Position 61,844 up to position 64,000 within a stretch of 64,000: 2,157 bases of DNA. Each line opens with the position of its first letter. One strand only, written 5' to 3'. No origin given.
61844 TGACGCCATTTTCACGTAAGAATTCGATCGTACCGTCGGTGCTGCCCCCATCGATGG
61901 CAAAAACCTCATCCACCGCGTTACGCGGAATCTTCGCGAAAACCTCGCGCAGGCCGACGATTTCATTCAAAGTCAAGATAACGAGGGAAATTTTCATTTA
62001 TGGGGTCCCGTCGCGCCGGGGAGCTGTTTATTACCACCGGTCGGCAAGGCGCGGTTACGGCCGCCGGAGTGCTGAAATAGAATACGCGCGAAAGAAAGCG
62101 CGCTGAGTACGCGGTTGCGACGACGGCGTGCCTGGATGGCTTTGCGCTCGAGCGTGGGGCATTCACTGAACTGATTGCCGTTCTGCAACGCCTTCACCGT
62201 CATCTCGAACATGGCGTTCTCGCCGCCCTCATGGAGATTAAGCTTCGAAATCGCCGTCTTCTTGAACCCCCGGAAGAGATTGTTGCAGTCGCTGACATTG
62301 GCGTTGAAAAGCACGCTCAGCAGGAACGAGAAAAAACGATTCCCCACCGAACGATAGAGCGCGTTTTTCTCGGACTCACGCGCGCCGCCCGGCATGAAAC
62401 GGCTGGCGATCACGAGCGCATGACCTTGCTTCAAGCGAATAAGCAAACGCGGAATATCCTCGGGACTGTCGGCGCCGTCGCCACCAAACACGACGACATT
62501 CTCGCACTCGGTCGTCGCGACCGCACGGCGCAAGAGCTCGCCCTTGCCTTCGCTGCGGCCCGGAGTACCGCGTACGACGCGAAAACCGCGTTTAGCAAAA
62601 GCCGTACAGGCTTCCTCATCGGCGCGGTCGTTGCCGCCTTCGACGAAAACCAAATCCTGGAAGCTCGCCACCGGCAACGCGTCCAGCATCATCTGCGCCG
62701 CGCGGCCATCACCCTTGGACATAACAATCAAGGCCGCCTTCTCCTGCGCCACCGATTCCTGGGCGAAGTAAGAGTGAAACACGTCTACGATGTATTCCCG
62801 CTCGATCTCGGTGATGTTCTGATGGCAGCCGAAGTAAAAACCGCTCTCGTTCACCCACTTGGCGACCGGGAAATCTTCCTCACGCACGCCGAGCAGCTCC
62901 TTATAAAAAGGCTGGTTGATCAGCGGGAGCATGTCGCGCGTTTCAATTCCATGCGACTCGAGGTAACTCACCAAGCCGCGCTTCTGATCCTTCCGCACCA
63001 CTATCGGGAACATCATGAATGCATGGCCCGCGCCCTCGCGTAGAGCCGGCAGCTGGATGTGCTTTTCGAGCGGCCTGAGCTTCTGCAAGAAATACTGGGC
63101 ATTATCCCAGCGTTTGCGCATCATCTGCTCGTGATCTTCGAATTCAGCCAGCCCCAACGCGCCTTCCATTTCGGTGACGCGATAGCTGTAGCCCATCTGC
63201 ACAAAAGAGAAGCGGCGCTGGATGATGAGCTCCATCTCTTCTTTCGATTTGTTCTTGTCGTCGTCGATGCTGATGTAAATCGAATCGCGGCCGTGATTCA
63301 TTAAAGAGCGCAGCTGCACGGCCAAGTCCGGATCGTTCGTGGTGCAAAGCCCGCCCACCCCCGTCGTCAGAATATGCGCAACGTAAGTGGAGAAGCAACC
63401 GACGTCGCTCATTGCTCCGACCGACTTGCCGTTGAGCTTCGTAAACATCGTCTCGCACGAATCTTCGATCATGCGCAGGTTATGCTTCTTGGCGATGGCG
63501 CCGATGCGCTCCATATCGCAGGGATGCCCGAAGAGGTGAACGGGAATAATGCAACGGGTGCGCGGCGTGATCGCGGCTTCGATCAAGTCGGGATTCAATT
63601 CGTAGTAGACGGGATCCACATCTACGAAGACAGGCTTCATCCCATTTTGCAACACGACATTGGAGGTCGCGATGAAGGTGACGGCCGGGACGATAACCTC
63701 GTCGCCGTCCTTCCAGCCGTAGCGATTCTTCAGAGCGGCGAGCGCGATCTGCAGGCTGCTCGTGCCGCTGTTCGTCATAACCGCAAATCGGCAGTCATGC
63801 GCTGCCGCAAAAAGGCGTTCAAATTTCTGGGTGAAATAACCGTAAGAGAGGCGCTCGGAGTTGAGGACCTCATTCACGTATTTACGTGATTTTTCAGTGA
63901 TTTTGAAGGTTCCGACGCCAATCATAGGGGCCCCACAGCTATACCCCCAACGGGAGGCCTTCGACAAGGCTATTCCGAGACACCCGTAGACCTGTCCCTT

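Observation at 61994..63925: DegT-fold enzyme with Lys->His at the Schiff-base position (ColD/E1 dehydratase hallmark) fused to a GT2-like domain, followed by a paralogous stand-alone GT2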

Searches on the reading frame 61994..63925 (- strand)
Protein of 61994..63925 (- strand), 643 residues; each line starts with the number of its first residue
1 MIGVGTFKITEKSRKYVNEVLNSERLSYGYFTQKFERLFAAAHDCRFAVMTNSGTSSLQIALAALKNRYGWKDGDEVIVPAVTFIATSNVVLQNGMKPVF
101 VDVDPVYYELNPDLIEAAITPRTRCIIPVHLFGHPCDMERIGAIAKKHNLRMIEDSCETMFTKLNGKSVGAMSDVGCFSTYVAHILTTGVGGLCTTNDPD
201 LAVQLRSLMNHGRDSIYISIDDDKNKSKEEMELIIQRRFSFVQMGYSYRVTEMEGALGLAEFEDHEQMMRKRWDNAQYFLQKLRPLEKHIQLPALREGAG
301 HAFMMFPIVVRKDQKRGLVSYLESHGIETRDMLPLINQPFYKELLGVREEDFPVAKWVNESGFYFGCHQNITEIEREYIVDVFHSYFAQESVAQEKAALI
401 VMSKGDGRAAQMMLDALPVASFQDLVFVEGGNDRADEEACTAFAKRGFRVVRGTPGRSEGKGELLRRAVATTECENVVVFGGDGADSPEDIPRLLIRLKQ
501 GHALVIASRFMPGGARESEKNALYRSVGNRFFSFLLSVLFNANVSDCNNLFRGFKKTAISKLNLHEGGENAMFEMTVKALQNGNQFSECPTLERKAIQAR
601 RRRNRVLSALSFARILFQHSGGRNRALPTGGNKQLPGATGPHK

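Call 3: search_protein_families(library=pfam, proteins=[window:61994-63925:-], max_evalue=0.01)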
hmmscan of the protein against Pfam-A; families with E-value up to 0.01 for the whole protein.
window:61994-63925:- (643 aa): 3 families
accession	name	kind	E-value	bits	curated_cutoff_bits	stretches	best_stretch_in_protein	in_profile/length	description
PF01041.23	DegT_DnrJ_EryC1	-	2e-93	313.9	19.8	1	9-382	3-358/360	DegT/DnrJ/EryC1/StrS aminotransferase family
PF01053.26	Cys_Met_Meta_PP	-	1.9e-05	23.8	27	1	32-207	54-224/381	Cys/Met metabolism PLP-dependent enzyme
PF00535.33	Glycos_transf_2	-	5.3e-05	23.6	23.3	1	425-561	30-166/168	Glycosyl transferase family 2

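Call 4: search_protein_families(library=ncbifam, proteins=[window:61994-63925:-], max_evalue=0.01)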
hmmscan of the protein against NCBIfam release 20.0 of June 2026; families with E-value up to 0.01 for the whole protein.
window:61994-63925:- (643 aa): 27 families (the best 25 are shown)
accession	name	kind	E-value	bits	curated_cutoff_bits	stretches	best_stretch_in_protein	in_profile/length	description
TIGR03588.1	PseC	equivalog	1.7e-68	231.3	423.5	1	1-384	1-377/380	UDP-4-amino-4,6-dideoxy-N-acetyl-beta-L-altrosamine transaminase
NF011936.0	PRK15407.1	equivalog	4.2e-66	223.5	423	1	16-389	52-438/440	lipopolysaccharide biosynthesis protein RfbH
NF008687.0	PRK11706.1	equivalog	1.6e-57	194.9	375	1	6-387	6-374/375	dTDP-4-amino-4,6-dideoxygalactose transaminase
TIGR04181.1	NHT_00031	hypoth_equivalog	2.4e-57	194.4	420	1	9-344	8-338/359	LegC family aminotransferase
TIGR02379.1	ECA_wecE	subfamily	1.9e-47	161.9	434.85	1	8-351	8-340/376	dTDP-4-amino-4,6-dideoxy-D-glucose transaminase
NF008658.2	PRK11658.1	equivalog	1.2e-45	155.8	631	1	10-315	13-300/379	UDP-4-amino-4-deoxy-L-arabinose aminotransferase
TIGR04427.1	PLP_DesI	equivalog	1.2e-36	126.7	650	1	15-218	36-234/390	dTDP-4-dehydro-6-deoxyglucose aminotransferase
TIGR04182.1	glyco_TIGR04182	equivalog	3.5e-17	62.7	325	1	411-595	16-192/293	S-layer glycoprotein N-glycosyltransferase AglJ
NF005817.0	PRK07683.1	equivalog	1.9e-09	36.8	575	1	49-127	93-166/387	aminotransferase A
NF041391.1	DPhHxTase_Halo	equivalog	1.6e-07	30.5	375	1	424-589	26-179/213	dolichyl-phosphate hexose transferase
NF005816.0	PRK07682.1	equivalog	1.9e-06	26.8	620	1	32-156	80-203/390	aminotransferase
NF006488.0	PRK08912.1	equivalog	2.9e-06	26.4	498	1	41-158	82-189/387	aminotransferase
NF009079.0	PRK12414.1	subfamily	3.6e-06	26.2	481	1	32-127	76-167/384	methionine aminotransferase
NF041364.1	GntC_guanitoxin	equivalog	4.6e-06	25.8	415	1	71-174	81-192/356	guanitoxin biosynthesis PLP-dependent (S)-gamma-hydroxy-L-arginine cyclodehydratase GntC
NF004770.0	PRK06108.1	subfamily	7e-06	25.1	422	1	33-127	84-175/396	pyridoxal phosphate-dependent aminotransferase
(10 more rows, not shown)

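Call 5: search_solved_structures(query=window:61994-63925:-, max_evalue=0.001, show_alignments=4)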
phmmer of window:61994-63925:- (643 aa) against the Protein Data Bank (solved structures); distinct sequences matched with E-value up to 0.001: 61 (the best 60 are shown).
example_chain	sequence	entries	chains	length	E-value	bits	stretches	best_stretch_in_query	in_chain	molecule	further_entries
3bn1_A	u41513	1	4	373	2.9e-54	187.7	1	5-380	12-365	Perosamine synthetase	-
3dr7_A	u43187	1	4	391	3.6e-54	187.4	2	5-214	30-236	Putative perosamine synthetase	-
3dr4_A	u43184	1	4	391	4.9e-54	186.9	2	5-214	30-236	Putative perosamine synthetase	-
3bcx_A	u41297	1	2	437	4e-50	174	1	25-388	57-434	CDP-6-deoxy-L-threo-D-glycero-4-hexulose-3-dehydrase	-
3bb8_A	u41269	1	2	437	6.8e-49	170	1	25-388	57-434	CDP-4-keto-6-deoxy-D-glucose-3-dehydrase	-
7b0m_AAA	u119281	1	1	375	1.4e-47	165.6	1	10-215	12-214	Sugar aminotransferase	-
3uwc_A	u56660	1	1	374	6.7e-45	156.8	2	19-236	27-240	Nucleotide-sugar aminotransferase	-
7b0d_A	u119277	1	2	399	3e-44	154.6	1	15-235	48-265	Glutamine--scyllo-inositol transaminase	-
3frk_A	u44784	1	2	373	2e-43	151.9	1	29-386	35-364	QdtB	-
2gms_A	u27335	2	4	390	4.8e-42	147.3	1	14-381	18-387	Putative pyridoxamine 5-phosphate-dependent dehydrase, Wbdk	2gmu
3b8x_A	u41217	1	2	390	3.9e-41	144.3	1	14-381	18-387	Pyridoxamine 5-phosphate-dependent dehydrase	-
2r0t_A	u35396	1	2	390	6.2e-41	143.7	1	14-381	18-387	Pyridoxamine 5-phosphate-dependent dehydrase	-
3gr9_A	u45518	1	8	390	1.3e-40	142.6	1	14-381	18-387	ColD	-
2c7t_A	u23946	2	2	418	6e-40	140.4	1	11-283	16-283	GLUTAMINE-2-DEOXY-SCYLLO-INOSOSE AMINOTRANSFERASE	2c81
5w71_A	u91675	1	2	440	6.9e-40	140.2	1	11-283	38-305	L-glutamine:2-deoxy-scyllo-inosose aminotransferase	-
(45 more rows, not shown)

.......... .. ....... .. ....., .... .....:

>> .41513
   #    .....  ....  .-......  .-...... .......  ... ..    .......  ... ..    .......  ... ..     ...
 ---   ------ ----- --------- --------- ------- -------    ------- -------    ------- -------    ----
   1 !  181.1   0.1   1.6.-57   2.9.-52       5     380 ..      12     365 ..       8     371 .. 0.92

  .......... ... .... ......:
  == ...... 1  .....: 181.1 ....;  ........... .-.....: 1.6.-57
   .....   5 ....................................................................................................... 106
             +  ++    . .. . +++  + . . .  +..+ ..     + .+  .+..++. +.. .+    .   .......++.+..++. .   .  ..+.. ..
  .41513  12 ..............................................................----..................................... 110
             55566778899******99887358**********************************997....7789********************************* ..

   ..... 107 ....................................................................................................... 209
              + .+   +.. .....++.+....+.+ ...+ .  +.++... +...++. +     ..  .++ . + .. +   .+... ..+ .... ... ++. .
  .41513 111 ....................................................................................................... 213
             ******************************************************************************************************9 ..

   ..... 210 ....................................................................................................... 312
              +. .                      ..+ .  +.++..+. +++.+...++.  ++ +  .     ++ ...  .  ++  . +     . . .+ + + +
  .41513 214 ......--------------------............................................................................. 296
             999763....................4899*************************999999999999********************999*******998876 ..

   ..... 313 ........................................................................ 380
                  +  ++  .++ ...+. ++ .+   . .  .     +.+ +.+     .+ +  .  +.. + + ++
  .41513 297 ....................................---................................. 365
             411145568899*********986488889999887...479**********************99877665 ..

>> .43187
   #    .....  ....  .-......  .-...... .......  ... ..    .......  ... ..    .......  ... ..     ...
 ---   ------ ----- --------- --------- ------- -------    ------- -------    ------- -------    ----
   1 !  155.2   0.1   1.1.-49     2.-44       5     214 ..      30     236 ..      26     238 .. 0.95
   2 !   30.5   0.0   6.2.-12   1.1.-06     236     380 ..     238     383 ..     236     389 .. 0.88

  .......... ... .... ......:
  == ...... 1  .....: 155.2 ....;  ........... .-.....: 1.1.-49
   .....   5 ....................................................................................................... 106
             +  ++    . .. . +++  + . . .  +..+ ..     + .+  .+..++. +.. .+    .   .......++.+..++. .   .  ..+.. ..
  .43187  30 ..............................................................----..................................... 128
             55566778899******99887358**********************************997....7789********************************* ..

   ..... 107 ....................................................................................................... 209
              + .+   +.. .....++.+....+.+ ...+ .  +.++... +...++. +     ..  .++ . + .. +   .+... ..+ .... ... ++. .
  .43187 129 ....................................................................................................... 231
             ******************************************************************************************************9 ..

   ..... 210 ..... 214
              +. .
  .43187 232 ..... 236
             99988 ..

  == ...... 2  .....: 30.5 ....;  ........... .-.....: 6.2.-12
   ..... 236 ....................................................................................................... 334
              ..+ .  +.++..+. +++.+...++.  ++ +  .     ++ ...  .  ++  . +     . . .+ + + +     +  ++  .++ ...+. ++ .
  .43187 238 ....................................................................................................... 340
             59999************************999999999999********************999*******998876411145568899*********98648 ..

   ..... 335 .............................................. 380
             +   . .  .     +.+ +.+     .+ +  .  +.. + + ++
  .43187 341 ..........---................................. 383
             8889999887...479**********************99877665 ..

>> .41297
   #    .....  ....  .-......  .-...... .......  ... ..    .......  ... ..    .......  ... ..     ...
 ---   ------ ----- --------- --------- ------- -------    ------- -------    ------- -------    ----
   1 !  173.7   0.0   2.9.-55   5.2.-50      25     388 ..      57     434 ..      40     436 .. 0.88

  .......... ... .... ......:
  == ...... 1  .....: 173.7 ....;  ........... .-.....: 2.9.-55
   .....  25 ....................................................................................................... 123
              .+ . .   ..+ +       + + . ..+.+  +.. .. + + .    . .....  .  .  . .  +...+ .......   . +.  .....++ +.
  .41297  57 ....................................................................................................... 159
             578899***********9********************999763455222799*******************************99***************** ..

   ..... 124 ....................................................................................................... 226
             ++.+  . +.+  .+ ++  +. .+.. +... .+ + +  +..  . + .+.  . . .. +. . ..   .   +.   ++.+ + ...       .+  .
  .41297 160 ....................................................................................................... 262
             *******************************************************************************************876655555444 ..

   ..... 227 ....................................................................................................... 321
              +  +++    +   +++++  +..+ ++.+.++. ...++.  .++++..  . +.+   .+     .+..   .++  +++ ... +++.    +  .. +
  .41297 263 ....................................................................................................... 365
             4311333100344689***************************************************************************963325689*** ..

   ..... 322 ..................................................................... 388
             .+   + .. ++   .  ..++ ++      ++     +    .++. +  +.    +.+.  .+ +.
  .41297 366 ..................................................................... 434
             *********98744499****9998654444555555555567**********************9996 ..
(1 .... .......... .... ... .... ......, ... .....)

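Call 6: find_homologous_proteins(query=window:61994-63925:-, max_evalue=1e-10)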
Query window:61994-63925:- (643 aa): 7223 proteins with E <= 1e-10 among 8000 candidates; the best 120 are listed.
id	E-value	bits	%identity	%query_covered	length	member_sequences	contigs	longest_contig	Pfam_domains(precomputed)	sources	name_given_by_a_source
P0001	6.0e-295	998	69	96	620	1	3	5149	PF00535.33,PF01041.24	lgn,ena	-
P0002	2.0e-293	993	68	96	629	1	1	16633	PF01053.27,PF00535.33,PF01041.24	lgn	-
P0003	2.6e-293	992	100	68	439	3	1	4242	PF01041.24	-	-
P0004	9.5e-282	954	67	97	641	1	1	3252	PF01041.24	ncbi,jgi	-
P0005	1.5e-281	953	68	96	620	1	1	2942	PF00535.33,PF01041.24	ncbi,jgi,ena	jgi:dTDP-4-amino-4,6-dideoxygalactose transaminase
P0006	3.2e-280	949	68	96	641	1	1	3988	PF01041.24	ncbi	-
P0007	3.5e-279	946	65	96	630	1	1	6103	PF01053.27,PF00535.33,PF01041.24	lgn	-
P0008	9.4e-279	944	66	96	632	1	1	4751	PF00535.33,PF01041.24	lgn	-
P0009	1.4e-276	937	65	100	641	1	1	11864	PF01041.24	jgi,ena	-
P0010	2.7e-276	936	66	97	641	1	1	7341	PF01041.24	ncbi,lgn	-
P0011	1.3e-275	934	65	96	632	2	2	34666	PF00535.33,PF01041.24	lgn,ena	-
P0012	2.3e-275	933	65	97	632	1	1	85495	PF00535.33,PF01041.24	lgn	-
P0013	2.7e-275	933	65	97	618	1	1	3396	PF01053.27,PF00535.33,PF01041.24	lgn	-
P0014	8.2e-274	928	65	96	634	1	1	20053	PF01041.24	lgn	-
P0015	1.9e-272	923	64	97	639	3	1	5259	PF00535.33,PF01041.24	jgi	jgi:dTDP-4-amino-4,6-dideoxygalactose transaminase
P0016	2.9e-272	923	65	96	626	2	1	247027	PF00535.33,PF01041.24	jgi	jgi:perosamine synthetase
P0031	2.1e-264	897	62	96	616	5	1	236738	PF00535.33,PF01041.24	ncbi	-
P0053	6.1e-231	786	55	97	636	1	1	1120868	PF01041.24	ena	-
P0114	2.4e-184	632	46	97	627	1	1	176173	PF01041.24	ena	-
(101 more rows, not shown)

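Call 12: find_encoding_contigs(protein=P0016, flank=10000, max_places=2)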
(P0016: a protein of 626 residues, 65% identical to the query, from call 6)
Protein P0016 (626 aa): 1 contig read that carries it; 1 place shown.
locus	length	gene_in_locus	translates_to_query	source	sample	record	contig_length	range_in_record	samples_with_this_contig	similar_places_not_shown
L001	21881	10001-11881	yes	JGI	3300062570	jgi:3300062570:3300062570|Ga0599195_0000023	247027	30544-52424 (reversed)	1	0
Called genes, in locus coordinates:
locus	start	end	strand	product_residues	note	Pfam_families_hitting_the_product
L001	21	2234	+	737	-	PF02543:Carbam_trans_N, PF16861:Carbam_trans_C, PF19588:SxtJ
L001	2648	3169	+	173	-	-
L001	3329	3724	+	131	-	-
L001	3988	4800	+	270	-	PF01507:PAPS_reduct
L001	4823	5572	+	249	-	PF00009:GTP_EFTU (weak), PF01507:PAPS_reduct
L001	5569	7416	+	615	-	PF00005:ABC_tran (faint), PF00009:GTP_EFTU, PF01926:MMR_HSR1 (faint), PF03193:RsgA_GTPase (faint), PF22594:GTP-eEF1A_C, PF01583:APS_kinase, PF13238:AAA_18 (weak), PF13671:AAA_33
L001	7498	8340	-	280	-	PF13489:Methyltransf_23, PF13847:Methyltransf_31 (faint), PF08241:Methyltransf_11, PF08242:Methyltransf_12, PF13649:Methyltransf_25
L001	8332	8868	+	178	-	PF00293:NUDIX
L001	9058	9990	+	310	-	PF01370:Epimerase, PF04321:RmlD_sub_bind (weak), PF16363:GDP_Man_Dehyd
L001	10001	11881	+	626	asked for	PF01041:DegT_DnrJ_EryC1, PF00535:Glycos_transf_2 (weak)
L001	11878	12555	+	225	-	PF00535:Glycos_transf_2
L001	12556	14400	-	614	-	-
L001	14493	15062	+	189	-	-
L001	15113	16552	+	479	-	PF03062:MBOAT, PF13813:MBOAT_2 (weak)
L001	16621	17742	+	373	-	PF16822:ALGX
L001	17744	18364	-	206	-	-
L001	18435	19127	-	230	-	PF00535:Glycos_transf_2, PF13641:Glyco_tranf_2_3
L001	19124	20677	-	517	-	-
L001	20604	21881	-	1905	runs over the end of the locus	PF13578:Methyltransf_24, PF13439:Glyco_transf_4 (faint)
